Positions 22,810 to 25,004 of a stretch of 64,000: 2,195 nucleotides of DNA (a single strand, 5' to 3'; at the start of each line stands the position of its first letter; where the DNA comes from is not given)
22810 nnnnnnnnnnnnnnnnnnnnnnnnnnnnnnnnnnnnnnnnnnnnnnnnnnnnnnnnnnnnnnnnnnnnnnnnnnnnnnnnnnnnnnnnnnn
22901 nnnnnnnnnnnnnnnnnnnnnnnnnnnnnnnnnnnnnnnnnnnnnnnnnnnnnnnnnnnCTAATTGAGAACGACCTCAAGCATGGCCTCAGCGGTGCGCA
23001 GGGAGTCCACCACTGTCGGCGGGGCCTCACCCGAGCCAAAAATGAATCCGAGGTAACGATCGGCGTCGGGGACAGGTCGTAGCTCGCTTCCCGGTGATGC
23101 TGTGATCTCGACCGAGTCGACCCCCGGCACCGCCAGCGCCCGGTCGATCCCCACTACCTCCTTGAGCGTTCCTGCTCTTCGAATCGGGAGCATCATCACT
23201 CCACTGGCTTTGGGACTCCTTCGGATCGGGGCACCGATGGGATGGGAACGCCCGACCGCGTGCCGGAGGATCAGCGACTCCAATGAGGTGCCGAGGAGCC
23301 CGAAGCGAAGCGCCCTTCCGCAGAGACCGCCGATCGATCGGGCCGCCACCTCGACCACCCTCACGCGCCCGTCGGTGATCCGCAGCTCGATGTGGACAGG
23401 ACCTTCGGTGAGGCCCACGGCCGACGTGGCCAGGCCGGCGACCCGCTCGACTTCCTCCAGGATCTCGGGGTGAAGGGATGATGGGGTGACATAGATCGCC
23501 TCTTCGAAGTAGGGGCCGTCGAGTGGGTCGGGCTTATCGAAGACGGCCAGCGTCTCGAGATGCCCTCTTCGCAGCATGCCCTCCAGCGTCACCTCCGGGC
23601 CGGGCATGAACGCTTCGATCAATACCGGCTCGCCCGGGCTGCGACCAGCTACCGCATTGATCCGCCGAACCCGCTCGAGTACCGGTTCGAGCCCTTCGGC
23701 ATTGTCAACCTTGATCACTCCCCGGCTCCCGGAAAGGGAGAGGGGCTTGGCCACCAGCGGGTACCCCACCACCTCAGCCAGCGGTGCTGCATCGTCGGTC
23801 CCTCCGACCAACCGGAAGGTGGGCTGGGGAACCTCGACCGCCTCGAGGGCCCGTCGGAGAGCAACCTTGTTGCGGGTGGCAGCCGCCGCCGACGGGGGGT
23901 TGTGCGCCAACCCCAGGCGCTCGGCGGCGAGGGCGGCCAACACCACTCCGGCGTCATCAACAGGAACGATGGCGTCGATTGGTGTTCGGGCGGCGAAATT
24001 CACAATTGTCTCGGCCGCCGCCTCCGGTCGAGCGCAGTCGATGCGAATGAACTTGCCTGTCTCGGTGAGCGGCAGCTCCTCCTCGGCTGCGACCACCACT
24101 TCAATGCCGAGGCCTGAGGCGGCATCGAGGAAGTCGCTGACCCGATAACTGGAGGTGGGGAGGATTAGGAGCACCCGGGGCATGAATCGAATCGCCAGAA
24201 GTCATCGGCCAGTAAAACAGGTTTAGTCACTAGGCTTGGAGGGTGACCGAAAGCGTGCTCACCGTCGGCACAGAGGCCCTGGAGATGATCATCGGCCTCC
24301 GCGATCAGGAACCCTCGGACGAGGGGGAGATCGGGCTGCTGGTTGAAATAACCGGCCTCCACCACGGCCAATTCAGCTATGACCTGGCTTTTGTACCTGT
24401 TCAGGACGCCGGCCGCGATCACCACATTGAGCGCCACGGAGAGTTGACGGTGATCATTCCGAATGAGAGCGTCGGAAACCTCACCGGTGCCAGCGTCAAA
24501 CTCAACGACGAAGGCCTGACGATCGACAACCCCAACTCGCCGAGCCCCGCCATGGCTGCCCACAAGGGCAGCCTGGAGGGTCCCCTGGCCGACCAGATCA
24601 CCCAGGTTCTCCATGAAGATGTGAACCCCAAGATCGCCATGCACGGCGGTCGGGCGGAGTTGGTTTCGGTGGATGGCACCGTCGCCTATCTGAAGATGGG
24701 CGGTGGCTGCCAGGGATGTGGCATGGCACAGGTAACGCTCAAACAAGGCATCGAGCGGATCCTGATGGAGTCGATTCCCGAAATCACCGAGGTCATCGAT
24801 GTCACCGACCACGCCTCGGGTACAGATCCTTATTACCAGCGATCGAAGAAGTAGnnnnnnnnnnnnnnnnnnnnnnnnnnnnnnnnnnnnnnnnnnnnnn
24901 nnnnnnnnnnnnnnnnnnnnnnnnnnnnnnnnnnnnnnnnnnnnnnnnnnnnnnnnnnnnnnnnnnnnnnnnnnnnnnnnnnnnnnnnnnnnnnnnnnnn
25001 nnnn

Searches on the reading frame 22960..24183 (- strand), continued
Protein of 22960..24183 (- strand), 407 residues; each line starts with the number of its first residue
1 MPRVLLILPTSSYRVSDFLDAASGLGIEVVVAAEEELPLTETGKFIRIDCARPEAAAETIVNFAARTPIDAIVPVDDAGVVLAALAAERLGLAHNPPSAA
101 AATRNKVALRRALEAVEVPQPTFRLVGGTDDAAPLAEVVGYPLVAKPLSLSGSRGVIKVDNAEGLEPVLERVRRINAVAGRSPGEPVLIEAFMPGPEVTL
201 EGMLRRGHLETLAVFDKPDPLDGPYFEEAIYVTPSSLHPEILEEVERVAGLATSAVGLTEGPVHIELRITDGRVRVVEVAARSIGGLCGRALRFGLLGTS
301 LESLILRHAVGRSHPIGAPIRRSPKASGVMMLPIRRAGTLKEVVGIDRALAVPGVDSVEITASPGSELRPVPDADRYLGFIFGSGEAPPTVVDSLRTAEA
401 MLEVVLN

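Call 70: find_encoding_contigs(protein=P0142, flank=6000, max_places=1)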
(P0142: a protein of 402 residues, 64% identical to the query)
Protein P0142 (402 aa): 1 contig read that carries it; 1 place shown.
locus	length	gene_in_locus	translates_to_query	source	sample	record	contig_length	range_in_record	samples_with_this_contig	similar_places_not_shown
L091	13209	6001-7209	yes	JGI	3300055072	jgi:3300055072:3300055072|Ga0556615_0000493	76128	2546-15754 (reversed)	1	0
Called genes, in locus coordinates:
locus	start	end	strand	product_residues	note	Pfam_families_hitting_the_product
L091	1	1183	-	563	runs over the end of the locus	-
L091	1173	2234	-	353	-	PF12698:ABC2_membrane_3 (weak)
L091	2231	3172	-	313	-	PF00005:ABC_tran, PF13304:AAA_21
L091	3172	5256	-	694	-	-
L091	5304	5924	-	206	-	PF01106:NifU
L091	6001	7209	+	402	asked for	PF18130:ATPgrasp_N, PF01071:GARS_A (weak), PF02222:ATP-grasp (faint), PF02786:CPSase_L_D2 (weak), PF13535:ATP-grasp_4, PF18603:LAL_C2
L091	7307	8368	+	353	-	PF07690:MFS_1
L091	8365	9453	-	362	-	PF00365:PFK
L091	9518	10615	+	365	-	PF07676:PD40 (faint)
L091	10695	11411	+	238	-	PF04263:TPK_catalytic, PF04265:TPK_B1_binding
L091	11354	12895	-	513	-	PF01293:PEPCK_ATP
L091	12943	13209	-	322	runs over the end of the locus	PF00389:2-Hacid_dh, PF02826:2-Hacid_dh_C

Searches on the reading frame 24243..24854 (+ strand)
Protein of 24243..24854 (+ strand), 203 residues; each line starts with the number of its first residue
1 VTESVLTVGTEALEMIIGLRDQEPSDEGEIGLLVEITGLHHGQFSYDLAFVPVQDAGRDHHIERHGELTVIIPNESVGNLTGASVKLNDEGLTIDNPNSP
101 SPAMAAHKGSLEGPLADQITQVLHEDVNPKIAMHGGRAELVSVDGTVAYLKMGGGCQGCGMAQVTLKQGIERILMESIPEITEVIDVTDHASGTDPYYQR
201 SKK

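Call 23: search_protein_families(library=pfam, proteins=[window:24243-24854:+], max_evalue=0.0001)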
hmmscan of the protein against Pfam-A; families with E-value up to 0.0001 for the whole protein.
window:24243-24854:+ (203 aa): 1 family
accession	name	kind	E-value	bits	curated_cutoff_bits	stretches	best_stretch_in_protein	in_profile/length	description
PF01106.22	NifU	-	8e-23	80.8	27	1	119-185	1-67/67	NifU-like domain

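Call 24: search_protein_families(library=ncbifam, proteins=[window:24243-24854:+], max_evalue=0.001)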
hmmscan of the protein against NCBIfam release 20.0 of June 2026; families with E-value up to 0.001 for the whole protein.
window:24243-24854:+ (203 aa): 3 families
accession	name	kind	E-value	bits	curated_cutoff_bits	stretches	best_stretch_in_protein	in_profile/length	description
TIGR03341.1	YhgI_GntY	equivalog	1.4e-30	106.5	269.35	1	18-198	13-190/190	Fe-S biogenesis protein NfuA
NF008392.0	PRK11190.1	equivalog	5.6e-24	85.1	268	1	61-198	54-192/192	Fe-S biogenesis protein NfuA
TIGR02000.1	NifU_proper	equivalog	1.9e-10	40.7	273.3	1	117-186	222-289/290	Fe-S cluster assembly protein NifU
